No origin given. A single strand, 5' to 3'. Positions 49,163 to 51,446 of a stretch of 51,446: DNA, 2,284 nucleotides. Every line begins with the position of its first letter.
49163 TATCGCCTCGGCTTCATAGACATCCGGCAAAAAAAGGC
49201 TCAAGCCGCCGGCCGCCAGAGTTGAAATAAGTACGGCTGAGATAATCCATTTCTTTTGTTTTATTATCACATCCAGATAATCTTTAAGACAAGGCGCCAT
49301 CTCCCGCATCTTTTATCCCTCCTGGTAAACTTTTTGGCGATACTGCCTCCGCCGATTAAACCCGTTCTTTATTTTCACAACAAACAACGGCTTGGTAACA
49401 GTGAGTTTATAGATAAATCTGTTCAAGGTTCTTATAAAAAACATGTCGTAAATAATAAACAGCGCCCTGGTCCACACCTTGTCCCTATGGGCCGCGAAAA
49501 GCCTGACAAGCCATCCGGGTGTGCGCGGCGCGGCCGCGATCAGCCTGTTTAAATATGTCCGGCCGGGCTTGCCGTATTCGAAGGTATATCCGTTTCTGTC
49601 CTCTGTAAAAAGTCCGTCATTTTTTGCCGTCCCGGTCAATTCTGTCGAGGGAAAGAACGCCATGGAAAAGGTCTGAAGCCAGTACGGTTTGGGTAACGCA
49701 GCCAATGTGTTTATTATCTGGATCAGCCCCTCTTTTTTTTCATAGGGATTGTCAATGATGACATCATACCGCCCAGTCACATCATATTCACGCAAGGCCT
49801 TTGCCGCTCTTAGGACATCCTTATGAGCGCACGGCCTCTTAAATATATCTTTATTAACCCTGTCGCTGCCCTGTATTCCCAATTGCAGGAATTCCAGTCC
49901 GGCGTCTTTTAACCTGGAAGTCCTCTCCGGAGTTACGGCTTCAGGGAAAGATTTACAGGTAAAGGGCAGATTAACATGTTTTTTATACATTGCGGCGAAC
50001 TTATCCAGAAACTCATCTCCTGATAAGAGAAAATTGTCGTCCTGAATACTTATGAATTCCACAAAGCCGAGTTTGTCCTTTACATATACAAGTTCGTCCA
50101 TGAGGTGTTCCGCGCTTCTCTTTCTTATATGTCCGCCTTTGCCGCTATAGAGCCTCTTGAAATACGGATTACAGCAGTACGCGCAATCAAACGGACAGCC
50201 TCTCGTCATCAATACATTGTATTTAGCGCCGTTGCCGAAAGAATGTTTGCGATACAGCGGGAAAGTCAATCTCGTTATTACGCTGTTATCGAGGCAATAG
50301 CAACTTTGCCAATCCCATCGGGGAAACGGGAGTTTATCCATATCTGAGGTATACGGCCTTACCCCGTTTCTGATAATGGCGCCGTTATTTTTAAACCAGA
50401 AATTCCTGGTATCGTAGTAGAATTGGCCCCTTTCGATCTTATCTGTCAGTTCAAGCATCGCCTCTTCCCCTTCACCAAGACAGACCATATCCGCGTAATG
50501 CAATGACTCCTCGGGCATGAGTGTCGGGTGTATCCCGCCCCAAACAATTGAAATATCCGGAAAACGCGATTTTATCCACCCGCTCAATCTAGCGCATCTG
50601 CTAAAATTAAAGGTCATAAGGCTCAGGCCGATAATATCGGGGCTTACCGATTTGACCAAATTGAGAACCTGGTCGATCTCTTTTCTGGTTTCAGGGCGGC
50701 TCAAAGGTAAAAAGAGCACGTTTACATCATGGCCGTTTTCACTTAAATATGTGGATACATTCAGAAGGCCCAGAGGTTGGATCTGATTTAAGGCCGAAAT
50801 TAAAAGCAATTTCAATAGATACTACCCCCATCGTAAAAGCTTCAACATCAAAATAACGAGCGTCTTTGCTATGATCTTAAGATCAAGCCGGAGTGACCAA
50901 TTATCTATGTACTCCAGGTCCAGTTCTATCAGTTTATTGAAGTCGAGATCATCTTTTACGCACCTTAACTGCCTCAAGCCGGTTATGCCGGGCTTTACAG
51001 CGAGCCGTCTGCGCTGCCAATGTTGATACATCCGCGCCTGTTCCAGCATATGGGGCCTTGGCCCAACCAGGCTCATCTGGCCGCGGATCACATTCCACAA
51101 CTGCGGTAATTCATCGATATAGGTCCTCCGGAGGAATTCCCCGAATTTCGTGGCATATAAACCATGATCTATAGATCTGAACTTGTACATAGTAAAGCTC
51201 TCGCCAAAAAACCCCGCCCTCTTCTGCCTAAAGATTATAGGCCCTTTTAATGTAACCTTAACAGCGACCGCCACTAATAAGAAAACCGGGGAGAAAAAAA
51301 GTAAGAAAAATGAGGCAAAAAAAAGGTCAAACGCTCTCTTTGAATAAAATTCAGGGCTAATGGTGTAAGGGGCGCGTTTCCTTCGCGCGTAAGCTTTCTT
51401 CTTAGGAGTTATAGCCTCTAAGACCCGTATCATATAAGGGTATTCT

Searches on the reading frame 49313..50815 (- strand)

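Call 7: search_protein_families(library=pfam, proteins=[window:49313-50815:-], max_evalue=0.00001)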
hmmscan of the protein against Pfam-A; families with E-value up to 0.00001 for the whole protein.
window:49313-50815:- (500 aa): 2 families
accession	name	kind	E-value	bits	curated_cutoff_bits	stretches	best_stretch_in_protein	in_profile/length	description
PF02310.24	B12-binding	-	3.2e-22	79.1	32.1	1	2-123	2-120/121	B12 binding domain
PF04055.27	Radical_SAM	-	2.5e-21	77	29.5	1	202-369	2-164/166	Radical SAM superfamily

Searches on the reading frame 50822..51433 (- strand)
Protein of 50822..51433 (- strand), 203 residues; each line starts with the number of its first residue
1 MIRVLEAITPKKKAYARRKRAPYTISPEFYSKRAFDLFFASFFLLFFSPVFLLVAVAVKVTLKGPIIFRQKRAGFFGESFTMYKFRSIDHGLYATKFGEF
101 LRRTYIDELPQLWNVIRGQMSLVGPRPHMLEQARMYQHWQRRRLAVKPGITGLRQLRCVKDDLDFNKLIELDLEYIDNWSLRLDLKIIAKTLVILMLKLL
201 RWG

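Call 7: search_protein_families(library=pfam, proteins=[window:50822-51433:-], max_evalue=0.00001)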
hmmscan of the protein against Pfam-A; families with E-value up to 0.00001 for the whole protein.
window:50822-51433:- (203 aa): 1 family
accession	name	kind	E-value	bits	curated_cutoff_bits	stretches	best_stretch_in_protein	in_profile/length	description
PF02397.22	Bac_transf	-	2.4e-56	190.6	27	1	32-195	1-177/179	Bacterial sugar transferase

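Call 65: search_protein_families(library=ncbifam, proteins=[window:50822-51433:-], max_evalue=0.00001)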
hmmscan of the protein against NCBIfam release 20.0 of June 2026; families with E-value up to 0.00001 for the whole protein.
window:50822-51433:- (203 aa): 10 families
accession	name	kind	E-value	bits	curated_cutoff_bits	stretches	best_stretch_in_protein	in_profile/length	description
TIGR03025.1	EPS_sugtrans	subfamily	4.2e-66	224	295.55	2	95-196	335-439/445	exopolysaccharide biosynthesis polyprenyl glycosylphosphotransferase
TIGR03023.1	WcaJ_sugtrans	equivalog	1.2e-61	209.4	410.75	1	28-196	259-447/453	undecaprenyl-phosphate glucose phosphotransferase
TIGR03022.1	WbaP_sugtrans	subfamily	4.6e-47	161.3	403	2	95-196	350-450/456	undecaprenyl-phosphate galactose phosphotransferase WbaP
NF041877.1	EPS_EpsZ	equivalog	1.9e-45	155.4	800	2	95-195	353-452/459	exopolysaccharide biosynthesis polyisoprenyl-phosphate hexose-1-phosphate transferase EpsZ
NF007518.0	PRK10124.1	equivalog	2.4e-41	142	684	1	32-192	274-454/464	undecaprenyl-phosphate glucose phosphotransferase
NF052601.1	undeca_RfbP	equivalog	4.7e-41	140.7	330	2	95-197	136-237/244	undecaprenyl-phosphate galactose phosphotransferase family protein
TIGR03013.1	EpsB_2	subfamily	3e-37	128.8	393.35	1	31-197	254-438/443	TIGR03013 family XrtA/PEP-CTERM system glycosyltransferase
NF050817.1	PolSacchBiosHfsE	equivalog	3e-37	128.4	750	1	31-195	271-459/467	polysaccharide biosynthesis protein HfsE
NF011751.0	PRK15204.1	equivalog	2.1e-28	99.2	907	1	95-195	370-469/476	undecaprenyl-phosphate galactose phosphotransferase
NF045514.1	glycotran_HepC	equivalog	6.6e-23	81.2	140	1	30-133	115-217/220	heterocyst development glycosyltransferase HepC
